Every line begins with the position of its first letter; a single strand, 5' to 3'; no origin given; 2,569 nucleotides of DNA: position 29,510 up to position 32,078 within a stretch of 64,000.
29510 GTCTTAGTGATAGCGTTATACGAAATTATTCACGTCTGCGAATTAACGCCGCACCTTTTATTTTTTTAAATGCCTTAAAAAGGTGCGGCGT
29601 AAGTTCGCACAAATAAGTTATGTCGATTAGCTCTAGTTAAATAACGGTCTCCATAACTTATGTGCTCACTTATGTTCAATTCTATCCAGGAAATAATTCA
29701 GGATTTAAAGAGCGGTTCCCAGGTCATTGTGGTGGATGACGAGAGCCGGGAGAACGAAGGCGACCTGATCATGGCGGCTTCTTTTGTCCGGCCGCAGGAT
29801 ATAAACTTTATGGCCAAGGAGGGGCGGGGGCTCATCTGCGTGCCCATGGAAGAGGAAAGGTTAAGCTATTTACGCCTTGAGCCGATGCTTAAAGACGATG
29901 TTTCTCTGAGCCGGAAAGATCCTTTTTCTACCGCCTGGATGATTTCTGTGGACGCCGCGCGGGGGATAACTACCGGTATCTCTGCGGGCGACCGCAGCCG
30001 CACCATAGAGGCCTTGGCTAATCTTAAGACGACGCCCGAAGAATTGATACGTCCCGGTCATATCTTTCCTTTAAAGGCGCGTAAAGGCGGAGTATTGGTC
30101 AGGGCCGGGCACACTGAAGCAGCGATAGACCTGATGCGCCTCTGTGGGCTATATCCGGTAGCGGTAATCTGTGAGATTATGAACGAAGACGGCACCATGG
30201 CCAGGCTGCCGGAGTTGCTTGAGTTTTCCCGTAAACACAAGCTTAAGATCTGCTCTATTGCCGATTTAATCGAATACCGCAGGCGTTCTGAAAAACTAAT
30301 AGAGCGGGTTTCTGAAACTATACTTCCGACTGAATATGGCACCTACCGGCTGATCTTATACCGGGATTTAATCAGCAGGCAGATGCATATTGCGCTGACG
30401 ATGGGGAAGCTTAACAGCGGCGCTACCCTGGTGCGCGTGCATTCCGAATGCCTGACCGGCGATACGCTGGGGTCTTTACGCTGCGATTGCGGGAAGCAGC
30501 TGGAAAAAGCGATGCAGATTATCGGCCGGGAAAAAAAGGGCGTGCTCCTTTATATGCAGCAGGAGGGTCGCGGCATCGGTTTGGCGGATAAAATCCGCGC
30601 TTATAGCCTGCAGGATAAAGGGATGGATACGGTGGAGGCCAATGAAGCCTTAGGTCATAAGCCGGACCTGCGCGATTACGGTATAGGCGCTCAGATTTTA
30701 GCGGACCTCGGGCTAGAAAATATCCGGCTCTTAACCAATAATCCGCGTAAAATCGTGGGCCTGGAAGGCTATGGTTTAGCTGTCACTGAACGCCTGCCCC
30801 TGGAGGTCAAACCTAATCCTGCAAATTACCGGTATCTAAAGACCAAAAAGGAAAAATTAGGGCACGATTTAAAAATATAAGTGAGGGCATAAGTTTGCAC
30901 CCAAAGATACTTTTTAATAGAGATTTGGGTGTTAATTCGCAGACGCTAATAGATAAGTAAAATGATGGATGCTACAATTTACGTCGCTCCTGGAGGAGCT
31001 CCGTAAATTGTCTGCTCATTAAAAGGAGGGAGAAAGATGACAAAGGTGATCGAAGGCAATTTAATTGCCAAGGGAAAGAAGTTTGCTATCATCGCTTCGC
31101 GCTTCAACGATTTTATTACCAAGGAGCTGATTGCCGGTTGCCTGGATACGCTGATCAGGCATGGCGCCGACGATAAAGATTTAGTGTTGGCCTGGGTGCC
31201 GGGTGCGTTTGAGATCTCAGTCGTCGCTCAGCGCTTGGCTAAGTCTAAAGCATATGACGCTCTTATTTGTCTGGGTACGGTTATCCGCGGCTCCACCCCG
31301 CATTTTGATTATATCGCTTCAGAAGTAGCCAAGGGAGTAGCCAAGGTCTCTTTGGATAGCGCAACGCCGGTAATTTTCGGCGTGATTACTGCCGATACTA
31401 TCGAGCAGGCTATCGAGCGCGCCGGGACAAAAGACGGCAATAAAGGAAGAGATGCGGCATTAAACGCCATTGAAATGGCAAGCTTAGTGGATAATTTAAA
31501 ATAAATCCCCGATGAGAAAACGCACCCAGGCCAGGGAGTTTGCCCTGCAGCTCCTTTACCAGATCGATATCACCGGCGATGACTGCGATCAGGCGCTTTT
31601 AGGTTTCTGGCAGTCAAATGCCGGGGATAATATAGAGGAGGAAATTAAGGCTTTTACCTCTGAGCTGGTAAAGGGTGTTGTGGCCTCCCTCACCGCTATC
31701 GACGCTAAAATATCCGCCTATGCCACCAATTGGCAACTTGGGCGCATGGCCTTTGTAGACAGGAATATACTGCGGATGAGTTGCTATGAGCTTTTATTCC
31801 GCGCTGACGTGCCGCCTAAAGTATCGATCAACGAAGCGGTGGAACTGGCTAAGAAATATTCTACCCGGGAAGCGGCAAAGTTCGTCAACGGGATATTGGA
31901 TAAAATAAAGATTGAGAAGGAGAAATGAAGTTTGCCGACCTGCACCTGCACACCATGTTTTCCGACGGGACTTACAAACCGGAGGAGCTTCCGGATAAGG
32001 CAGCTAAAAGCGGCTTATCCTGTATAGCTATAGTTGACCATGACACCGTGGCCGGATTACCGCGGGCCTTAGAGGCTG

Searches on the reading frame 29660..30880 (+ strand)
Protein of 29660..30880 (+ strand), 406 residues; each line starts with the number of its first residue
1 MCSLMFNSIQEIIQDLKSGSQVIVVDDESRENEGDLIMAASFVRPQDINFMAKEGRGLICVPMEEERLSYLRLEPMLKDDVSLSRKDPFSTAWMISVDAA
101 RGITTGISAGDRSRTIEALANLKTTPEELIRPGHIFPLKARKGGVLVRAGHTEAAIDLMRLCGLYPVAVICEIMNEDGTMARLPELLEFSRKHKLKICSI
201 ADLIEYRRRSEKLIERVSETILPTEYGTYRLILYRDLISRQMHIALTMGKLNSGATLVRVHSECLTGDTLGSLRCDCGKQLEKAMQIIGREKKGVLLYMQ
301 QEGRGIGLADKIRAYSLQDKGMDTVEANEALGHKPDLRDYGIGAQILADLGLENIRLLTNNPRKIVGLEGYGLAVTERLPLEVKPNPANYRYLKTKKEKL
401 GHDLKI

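Call 56: search_protein_families(library=pfam, proteins=[window:29660-30880:+])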
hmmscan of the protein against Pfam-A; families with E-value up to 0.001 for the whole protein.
window:29660-30880:+ (406 aa): 2 families
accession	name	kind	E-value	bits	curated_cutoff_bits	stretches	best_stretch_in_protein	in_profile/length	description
PF00926.24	DHBP_synthase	-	3e-82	275.2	26.4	1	10-206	1-191/191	3,4-dihydroxy-2-butanone 4-phosphate synthase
PF00925.25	GTP_cyclohydro2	-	1.5e-72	243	23.3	1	215-380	1-165/165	GTP cyclohydrolase II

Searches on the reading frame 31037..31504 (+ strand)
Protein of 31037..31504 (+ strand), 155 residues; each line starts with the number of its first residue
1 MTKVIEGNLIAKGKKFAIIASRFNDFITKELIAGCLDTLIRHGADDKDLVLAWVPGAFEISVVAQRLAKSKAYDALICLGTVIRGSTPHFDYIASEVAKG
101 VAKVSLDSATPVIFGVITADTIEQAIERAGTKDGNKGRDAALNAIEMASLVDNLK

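Call 56: search_protein_families(library=pfam, proteins=[window:31037-31504:+])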
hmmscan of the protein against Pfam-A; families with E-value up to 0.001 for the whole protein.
window:31037-31504:+ (155 aa): 1 family
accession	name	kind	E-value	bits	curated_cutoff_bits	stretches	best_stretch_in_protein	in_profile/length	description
PF00885.24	DMRL_synthase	-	3.2e-58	196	26.7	1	14-150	2-137/139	6,7-dimethyl-8-ribityllumazine synthase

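Call 60: find_encoding_contigs(protein=window:31037-31504:+, flank=2500, max_places=8)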
Protein window:31037-31504:+ (155 aa): 10 contigs read that carry it; 6 places shown.
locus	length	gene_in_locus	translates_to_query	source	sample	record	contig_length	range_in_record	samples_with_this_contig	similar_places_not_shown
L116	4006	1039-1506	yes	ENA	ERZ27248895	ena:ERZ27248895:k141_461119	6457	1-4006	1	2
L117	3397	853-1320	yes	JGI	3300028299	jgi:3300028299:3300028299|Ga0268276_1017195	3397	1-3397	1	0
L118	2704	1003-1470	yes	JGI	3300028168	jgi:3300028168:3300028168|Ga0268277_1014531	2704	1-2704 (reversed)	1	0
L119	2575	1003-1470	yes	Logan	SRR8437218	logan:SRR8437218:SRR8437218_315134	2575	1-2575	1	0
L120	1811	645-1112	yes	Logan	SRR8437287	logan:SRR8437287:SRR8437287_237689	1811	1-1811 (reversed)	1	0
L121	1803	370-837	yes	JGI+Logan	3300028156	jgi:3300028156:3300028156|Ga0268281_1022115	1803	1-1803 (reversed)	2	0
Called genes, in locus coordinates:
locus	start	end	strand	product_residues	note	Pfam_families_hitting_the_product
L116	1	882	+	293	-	?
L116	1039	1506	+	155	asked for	PF00885:DMRL_synthase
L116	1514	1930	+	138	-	PF01029:NusB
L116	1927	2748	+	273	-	PF02811:PHP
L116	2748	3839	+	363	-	PF00383:dCMP_cyt_deam_1, PF14437:MafB19-deam, PF01872:RibD_C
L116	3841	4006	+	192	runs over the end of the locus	PF00677:Lum_binding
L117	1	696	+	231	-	?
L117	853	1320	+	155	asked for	PF00885:DMRL_synthase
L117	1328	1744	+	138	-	PF01029:NusB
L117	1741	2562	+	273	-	PF02811:PHP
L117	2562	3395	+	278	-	?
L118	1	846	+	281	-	?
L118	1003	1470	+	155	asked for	PF00885:DMRL_synthase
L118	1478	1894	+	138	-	PF01029:NusB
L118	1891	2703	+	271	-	?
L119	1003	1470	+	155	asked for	PF00885:DMRL_synthase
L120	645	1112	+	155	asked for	PF00885:DMRL_synthase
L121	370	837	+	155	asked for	PF00885:DMRL_synthase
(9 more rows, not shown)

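Call 76: find_related_loci(query=window:31037-31504:+, collection=metagenome_contigs, flank=2500)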
Query window:31037-31504:+ (155 aa) in metagenome_contigs; peptide patterns used: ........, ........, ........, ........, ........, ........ (x = any residue, [..] = any of these).
600 stretches matched a pattern (row limit reached: there are more); 596 encode a relative of the query (tblastn E <= 1e-3); the best 80 are kept; 80 distinct loci.
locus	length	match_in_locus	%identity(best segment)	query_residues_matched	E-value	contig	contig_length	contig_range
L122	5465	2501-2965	81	1-155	6e-86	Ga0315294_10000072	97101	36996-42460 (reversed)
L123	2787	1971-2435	83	1-155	2e-87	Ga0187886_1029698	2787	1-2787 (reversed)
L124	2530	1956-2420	81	1-155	6e-87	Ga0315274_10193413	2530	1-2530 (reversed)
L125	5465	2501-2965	82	1-155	1e-84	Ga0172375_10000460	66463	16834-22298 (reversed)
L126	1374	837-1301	78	1-155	1e-89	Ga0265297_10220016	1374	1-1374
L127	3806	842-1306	77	1-155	4e-83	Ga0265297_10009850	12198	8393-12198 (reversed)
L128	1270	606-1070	77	1-155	3e-87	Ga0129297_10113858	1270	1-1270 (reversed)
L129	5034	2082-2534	79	1-151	2e-81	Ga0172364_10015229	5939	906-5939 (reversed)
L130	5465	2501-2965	73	1-155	4e-81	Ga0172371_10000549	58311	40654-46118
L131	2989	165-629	76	1-155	6e-82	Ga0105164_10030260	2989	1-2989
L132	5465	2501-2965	75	1-155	1e-80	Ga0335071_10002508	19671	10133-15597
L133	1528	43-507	74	1-155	4e-85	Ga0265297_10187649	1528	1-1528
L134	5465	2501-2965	77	1-155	3e-80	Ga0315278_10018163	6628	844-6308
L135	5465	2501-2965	72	1-155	5e-80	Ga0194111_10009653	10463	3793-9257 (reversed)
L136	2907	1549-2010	72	1-154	2e-77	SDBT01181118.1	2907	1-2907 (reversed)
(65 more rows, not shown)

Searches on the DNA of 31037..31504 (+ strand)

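Call 77: search_with_rna_model(model_id=R1, sources=[L122, L123, L124, L125, L126, L127, L128, L129, L130, L131, L132, L133, L134, L135, L136, L137, L138, L139, L140, L141, L142, L143, L144, L145, L146, L147, L148, L149, L150, L151, L152, L153, L154, L155, L156, L157, L158, L159, L160, L161, L162, L163, L164, L165, L166, L167, L168, L169, L170, L171, L172, L173, L174, L175, L176, L177, L178, L179, L180, L181, L182, L183, L184, L185, L186, L187, L188, L189, L190, L191, L192, L193, L194, L195, L196, L197, L198, L199, L200, L201], max_evalue=0.001)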
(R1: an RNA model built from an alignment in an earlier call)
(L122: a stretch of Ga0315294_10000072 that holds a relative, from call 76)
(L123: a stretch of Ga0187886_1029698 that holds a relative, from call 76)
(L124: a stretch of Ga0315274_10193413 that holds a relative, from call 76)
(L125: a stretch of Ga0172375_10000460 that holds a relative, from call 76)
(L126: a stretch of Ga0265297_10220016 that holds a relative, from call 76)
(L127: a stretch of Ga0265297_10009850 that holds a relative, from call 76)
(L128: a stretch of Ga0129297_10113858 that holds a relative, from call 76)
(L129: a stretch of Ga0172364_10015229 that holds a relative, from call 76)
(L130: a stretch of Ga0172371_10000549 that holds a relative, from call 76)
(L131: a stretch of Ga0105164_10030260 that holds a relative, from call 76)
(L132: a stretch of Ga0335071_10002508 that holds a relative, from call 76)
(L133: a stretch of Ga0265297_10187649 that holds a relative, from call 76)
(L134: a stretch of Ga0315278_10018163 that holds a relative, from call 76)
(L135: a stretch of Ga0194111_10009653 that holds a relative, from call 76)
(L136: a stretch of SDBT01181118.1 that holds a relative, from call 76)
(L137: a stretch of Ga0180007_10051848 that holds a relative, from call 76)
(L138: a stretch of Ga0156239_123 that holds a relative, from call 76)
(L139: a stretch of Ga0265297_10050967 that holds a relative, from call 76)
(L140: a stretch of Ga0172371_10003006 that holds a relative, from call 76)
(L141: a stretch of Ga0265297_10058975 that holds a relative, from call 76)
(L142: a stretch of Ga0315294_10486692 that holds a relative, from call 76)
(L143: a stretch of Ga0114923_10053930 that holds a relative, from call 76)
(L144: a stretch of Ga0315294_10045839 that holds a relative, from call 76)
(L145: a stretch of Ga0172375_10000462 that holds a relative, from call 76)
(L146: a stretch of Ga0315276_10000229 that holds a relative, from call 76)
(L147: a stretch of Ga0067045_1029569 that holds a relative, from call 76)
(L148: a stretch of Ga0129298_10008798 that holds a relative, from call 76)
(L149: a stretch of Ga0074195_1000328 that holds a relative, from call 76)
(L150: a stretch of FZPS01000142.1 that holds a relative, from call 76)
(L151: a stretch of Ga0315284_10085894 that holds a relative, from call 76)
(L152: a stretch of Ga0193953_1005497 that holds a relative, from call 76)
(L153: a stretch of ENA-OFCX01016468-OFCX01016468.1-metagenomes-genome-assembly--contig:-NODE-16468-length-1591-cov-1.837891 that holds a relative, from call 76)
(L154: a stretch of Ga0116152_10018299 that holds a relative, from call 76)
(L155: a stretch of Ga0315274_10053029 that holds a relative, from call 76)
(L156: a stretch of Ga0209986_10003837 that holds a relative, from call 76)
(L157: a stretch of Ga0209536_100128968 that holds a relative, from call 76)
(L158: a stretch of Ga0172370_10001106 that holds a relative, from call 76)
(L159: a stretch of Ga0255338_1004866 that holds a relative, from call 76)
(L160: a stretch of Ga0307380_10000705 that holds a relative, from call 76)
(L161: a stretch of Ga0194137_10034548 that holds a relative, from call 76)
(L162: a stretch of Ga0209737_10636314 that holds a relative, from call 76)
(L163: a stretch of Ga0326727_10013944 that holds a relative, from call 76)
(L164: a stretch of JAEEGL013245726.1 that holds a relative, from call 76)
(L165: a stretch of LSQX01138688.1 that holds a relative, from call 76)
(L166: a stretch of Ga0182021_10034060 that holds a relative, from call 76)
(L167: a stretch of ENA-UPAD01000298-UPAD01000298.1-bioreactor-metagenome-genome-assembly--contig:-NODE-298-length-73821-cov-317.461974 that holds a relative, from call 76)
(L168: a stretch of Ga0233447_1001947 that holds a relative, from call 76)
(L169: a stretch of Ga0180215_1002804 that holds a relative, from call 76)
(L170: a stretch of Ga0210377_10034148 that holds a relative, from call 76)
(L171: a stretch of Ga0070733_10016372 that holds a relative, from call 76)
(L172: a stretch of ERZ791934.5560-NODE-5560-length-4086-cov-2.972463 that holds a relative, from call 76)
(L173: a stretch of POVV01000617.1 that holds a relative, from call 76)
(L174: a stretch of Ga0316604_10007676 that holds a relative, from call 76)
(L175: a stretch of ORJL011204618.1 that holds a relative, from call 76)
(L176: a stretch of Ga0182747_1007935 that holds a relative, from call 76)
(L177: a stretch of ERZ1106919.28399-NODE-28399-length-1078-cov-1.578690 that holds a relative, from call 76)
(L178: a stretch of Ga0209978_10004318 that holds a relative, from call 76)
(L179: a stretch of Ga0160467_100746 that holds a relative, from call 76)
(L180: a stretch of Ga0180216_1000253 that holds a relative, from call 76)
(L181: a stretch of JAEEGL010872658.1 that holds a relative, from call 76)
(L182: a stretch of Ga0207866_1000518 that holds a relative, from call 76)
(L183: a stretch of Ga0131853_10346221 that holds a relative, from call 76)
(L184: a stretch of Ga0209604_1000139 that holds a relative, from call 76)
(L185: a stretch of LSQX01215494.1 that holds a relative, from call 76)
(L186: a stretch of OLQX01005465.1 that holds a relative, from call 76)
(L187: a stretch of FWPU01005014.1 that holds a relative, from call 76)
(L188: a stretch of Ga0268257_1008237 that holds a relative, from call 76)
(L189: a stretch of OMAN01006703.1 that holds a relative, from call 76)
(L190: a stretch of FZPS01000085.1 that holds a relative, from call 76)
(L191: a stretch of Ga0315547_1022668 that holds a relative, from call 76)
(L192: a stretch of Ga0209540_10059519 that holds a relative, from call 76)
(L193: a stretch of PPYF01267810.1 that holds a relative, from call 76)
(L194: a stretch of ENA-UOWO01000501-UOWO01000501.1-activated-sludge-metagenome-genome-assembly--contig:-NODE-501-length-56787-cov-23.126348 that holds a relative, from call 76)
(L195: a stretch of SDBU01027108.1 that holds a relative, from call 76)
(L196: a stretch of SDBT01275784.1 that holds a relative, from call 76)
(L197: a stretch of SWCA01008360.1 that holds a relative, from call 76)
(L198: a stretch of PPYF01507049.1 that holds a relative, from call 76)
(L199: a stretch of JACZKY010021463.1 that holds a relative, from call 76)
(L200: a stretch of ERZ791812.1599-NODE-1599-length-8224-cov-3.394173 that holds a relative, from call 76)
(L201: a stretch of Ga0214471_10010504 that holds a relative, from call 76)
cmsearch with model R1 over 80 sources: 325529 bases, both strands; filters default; matches with E-value up to 0.001: 12.
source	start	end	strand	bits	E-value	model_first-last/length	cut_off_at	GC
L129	2531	2585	-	65.9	4e-15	1-52/52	no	0.42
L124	291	342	+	62.7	3.3e-14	1-52/52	no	0.42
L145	917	968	-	58.9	3.9e-13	1-52/52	no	0.46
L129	681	732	-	56.6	1.7e-12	1-52/52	no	0.38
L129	4203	4253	-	56.4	2e-12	1-52/52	no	0.33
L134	1024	1083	-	52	3.4e-11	1-52/52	no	0.45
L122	1149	1208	-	48.4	3.7e-10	1-52/52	no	0.42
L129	2638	2688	+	47.7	5.6e-10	1-52/52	no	0.47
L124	1636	1688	-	44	6.5e-09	1-52/52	no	0.38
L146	1170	1213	-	37.3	5.2e-07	6-50/52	no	0.43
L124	157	201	-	36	1.2e-06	1-52/52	no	0.44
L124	1880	1942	+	27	0.00041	1-52/52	no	0.48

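Call 79: search_rna_families(sources=[L122, L123, L124, L125, L129, L130, L132, L134, L135, L136, L138, L140, L143, L144, L145, L146, L158], threshold=gathering)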
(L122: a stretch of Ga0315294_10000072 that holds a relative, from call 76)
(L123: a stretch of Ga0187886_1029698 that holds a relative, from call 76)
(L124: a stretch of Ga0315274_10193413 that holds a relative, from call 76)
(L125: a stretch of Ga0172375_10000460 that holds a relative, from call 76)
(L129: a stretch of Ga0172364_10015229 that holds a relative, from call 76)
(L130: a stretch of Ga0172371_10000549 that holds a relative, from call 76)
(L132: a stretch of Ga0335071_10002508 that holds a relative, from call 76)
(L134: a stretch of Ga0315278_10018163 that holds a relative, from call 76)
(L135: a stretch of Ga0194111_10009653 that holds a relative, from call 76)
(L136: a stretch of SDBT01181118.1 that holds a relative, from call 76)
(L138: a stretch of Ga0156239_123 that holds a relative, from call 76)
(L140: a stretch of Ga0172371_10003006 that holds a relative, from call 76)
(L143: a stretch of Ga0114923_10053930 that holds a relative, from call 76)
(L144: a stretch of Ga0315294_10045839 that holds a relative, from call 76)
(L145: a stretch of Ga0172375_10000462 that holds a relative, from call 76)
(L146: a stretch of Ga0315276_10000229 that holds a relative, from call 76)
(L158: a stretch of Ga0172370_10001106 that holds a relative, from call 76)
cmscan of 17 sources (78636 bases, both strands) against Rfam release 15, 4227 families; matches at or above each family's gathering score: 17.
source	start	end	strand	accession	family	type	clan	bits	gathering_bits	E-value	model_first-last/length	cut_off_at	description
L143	699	819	+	RF00050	FMN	Cis-reg; riboswitch;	-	119.6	66.2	3.1e-27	1-138/138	no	FMN riboswitch aptamer (RFN element)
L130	1097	1225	+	RF00050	FMN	Cis-reg; riboswitch;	-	111.4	66.2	5.4e-25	1-138/138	no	FMN riboswitch aptamer (RFN element)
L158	1016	1158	+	RF00050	FMN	Cis-reg; riboswitch;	-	100.7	66.2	4.3e-22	1-138/138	no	FMN riboswitch aptamer (RFN element)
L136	145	275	+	RF00050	FMN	Cis-reg; riboswitch;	-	99.4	66.2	9.8e-22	1-138/138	no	FMN riboswitch aptamer (RFN element)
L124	1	123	+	RF00050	FMN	Cis-reg; riboswitch;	-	95.2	66.2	1.3e-20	6-138/138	5'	FMN riboswitch aptamer (RFN element)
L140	985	1105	+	RF00050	FMN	Cis-reg; riboswitch;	-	92.1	66.2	9.7e-20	1-138/138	no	FMN riboswitch aptamer (RFN element)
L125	797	971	+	RF00050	FMN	Cis-reg; riboswitch;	-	90.7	66.2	2.3e-19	1-138/138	no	FMN riboswitch aptamer (RFN element)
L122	901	1114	+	RF00050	FMN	Cis-reg; riboswitch;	-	85.7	66.2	5.2e-18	1-138/138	no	FMN riboswitch aptamer (RFN element)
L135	1076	1224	+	RF00050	FMN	Cis-reg; riboswitch;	-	83.1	66.2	2.7e-17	1-138/138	no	FMN riboswitch aptamer (RFN element)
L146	917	1098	+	RF00050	FMN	Cis-reg; riboswitch;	-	79.8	66.2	2.2e-16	1-138/138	no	FMN riboswitch aptamer (RFN element)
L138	797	1010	+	RF00050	FMN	Cis-reg; riboswitch;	-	77.1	66.2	1.2e-15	1-138/138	no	FMN riboswitch aptamer (RFN element)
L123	470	696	+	RF00050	FMN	Cis-reg; riboswitch;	-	75.4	66.2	3.4e-15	1-138/138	no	FMN riboswitch aptamer (RFN element)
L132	1002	1144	+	RF00050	FMN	Cis-reg; riboswitch;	-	71.6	66.2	3.8e-14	1-138/138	no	FMN riboswitch aptamer (RFN element)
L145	725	854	+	RF00050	FMN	Cis-reg; riboswitch;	-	70.7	66.2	6.7e-14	1-138/138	no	FMN riboswitch aptamer (RFN element)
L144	259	386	+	RF00050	FMN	Cis-reg; riboswitch;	-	70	66.2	1e-13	1-138/138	no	FMN riboswitch aptamer (RFN element)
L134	718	828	+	RF00050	FMN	Cis-reg; riboswitch;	-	69.4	66.2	1.4e-13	1-138/138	no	FMN riboswitch aptamer (RFN element)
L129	436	640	+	RF00050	FMN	Cis-reg; riboswitch;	-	67.1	66.2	6.3e-13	1-138/138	no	FMN riboswitch aptamer (RFN element)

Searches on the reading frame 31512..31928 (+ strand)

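Call 56: search_protein_families(library=pfam, proteins=[window:31512-31928:+])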
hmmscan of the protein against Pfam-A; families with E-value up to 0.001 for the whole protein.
window:31512-31928:+ (138 aa): 1 family
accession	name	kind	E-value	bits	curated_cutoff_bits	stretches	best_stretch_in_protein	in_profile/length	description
PF01029.23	NusB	-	2.2e-40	138.6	23.1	1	6-132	2-131/133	NusB family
